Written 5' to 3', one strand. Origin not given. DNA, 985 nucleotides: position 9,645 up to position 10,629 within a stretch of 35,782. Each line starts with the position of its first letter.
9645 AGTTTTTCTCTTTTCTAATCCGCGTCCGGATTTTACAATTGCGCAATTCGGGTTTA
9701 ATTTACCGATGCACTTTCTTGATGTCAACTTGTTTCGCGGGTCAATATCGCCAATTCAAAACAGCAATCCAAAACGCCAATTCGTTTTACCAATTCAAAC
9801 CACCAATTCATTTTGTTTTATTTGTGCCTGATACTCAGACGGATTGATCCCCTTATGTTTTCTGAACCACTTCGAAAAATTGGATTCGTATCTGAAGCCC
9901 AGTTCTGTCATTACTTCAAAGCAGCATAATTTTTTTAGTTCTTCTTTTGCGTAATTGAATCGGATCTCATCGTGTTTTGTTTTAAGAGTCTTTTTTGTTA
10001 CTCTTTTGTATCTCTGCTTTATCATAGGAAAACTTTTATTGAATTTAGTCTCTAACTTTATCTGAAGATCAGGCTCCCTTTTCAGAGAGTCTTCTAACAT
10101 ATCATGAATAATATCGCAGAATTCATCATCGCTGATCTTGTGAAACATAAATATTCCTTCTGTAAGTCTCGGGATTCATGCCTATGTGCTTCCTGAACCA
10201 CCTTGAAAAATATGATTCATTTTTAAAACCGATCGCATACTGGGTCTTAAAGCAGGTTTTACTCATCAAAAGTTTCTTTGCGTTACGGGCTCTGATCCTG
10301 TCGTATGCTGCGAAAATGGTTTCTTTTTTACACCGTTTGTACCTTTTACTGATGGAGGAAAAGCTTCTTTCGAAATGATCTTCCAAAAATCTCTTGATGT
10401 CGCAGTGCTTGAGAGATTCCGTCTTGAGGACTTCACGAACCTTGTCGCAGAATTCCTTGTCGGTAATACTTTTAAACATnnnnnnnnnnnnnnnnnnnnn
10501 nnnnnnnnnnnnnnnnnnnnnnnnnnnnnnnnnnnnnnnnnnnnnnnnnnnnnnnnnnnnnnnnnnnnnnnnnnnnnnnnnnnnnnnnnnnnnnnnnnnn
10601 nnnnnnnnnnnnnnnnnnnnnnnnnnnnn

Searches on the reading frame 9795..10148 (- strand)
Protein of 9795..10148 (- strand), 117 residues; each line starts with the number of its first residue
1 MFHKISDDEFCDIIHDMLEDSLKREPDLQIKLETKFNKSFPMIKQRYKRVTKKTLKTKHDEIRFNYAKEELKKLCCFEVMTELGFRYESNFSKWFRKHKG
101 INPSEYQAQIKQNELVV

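Call 6: search_protein_families(library=ncbifam, proteins=[window:9795-10148:-], max_evalue=1)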
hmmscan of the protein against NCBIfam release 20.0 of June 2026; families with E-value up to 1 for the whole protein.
window:9795-10148:- (117 aa): 17 families
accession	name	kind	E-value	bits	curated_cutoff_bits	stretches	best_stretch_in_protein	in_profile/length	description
TIGR04094.1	adjacent_YSIRK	equivalog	1.8e-06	27.2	200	1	32-107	307-383/383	YSIRK-targeted surface antigen transcriptional regulator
NF007584.0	PRK10219.1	equivalog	4.7e-05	23.7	174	1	34-109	29-106/107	superoxide response transcriptional regulator SoxS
NF007860.0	PRK10572.1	equivalog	0.00014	20.8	208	1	63-112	236-287/292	arabinose operon transcriptional regulator AraC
NF006902.0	PRK09393.1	equivalog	0.00021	20.6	425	1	16-113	227-325/327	transcriptional regulator FtrA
NF007633.0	PRK10296.1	equivalog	0.00036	20.1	264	1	38-112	201-277/280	transcriptional regulator ChbR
NF010026.0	PRK13501.1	equivalog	0.0028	16.9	363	1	3-113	170-281/290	HTH-type transcriptional activator RhaR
NF049968.1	QhpR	equivalog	0.0038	16.4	250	1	59-106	234-283/284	AraC-like transcriptional regulator QhpR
NF007243.0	PRK09685.1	equivalog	0.0043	16.5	199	1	78-110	270-302/303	transcriptional regulator FeaR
NF007693.0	PRK10371.1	equivalog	0.0057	15.9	253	1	45-113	233-303/309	transcriptional regulator MelR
NF047788.1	TransRegPocR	equivalog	0.016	14.5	500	1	59-114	238-295/296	transcriptional regulator PocR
NF049932.1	TranspRegBtr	equivalog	0.018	13.6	900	1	46-109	200-265/531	bacillibactin transport transcriptional regulator Btr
NF050186.1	TransRegGliRPseudo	equivalog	0.02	14.3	570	1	16-109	246-336/338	AraC family transcriptional regulator GliR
NF047455.1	TF_Staph_AryK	equivalog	0.021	13.1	850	1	5-114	153-263/759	transcriptional regulator AryK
NF052371.1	TransRegGbdRPseu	equivalog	0.026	13.6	480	1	61-112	276-329/365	choline metabolism transcriptional regulator GbdR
TIGR02297.1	HpaA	equivalog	0.037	13.3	274.65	1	77-108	255-286/287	4-hydroxyphenylacetate catabolism regulatory protein HpaA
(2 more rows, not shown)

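Call 7: search_protein_families(library=pfam, proteins=[window:9795-10148:-], max_evalue=1)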
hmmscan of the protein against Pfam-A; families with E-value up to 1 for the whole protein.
window:9795-10148:- (117 aa): 3 families
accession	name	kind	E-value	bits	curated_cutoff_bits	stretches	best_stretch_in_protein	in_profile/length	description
PF12833.13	HTH_18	-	2.8e-10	40.8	33.6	1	43-108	12-79/80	Helix-turn-helix domain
PF04153.24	NOT2_3_5_C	-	0.0043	17.6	27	1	37-112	23-101/126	NOT2/NOT3/NOT5 C-terminal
PF22126.3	C2c1_RuvC-like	-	0.066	13.5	27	1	69-99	3-33/179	C2c1 CRISPR-Cas endonuclease, RuvC-like domain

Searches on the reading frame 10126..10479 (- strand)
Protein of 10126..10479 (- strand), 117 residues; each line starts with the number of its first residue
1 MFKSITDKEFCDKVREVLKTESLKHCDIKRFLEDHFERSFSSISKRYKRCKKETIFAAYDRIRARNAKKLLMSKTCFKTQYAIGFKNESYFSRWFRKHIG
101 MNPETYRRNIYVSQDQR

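Call 57: search_protein_families(library=pfam, proteins=[window:10126-10479:-], max_evalue=0.1)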
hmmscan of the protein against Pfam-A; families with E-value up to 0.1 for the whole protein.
window:10126-10479:- (117 aa): 3 families
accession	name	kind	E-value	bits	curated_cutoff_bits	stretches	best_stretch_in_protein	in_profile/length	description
PF12833.13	HTH_18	-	5.4e-12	46.3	33.6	1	38-108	7-79/80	Helix-turn-helix domain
PF09539.15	DUF2385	-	0.0033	18.4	25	1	7-58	28-78/96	Protein of unknown function (DUF2385)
PF00165.29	HTH_AraC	-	0.013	16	26.6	1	83-107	18-41/42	Bacterial regulatory helix-turn-helix proteins, AraC family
